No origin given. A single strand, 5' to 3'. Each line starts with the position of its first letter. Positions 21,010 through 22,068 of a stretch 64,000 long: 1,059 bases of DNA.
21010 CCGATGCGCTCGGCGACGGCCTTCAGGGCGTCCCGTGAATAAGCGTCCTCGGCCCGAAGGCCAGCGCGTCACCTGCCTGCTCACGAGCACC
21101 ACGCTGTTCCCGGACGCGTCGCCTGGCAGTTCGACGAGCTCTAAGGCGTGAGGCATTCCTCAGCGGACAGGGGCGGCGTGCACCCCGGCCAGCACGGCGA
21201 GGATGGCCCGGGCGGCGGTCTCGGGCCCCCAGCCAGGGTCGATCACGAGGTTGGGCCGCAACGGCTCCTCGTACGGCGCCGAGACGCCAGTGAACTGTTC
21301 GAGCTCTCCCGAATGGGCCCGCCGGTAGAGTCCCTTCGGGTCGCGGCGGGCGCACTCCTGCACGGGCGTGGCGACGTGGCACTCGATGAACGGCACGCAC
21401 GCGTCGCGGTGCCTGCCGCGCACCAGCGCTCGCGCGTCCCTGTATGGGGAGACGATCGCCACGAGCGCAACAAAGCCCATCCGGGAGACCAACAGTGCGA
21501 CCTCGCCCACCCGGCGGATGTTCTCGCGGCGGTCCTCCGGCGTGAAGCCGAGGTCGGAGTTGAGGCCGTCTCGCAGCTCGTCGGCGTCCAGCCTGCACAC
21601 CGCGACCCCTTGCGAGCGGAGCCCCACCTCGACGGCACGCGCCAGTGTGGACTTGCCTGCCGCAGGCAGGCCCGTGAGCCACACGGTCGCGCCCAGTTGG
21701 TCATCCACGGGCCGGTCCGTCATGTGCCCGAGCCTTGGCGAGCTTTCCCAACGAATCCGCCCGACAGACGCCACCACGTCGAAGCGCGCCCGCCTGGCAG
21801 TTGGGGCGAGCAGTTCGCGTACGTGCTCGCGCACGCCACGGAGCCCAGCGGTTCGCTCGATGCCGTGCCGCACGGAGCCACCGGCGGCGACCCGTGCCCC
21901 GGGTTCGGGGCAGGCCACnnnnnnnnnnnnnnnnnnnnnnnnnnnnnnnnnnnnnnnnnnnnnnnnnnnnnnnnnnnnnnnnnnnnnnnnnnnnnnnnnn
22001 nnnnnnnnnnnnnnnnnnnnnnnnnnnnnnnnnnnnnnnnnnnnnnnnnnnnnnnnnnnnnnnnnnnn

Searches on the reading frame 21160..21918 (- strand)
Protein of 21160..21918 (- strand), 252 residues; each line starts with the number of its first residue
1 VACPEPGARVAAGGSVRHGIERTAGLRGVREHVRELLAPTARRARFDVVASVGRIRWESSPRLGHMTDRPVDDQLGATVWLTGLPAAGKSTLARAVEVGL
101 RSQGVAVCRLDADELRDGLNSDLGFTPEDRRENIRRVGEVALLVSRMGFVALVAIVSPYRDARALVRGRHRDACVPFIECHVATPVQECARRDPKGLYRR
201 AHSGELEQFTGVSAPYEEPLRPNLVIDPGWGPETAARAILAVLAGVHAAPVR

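Call 3: search_protein_families(library=pfam, proteins=[window:21160-21918:-], max_evalue=0.01)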
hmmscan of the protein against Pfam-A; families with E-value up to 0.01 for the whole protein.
window:21160-21918:- (252 aa): 5 families
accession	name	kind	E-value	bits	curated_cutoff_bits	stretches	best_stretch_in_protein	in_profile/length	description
PF01583.26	APS_kinase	-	4.1e-56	189.7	21.1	1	76-227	2-152/152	Adenylylsulphate kinase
PF13671.12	AAA_33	-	3.2e-06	28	27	1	79-193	2-115/143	AAA domain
PF06414.18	Zeta_toxin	-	0.0025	17.7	22.3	1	79-117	19-56/199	Zeta toxin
PF08433.16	KTI12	-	0.0052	16.8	22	1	79-135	4-57/271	Chromatin associated protein KTI12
PF03308.22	MeaB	-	0.0056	16.2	23.1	1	78-110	35-67/273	Methylmalonyl Co-A mutase-associated GTPase MeaB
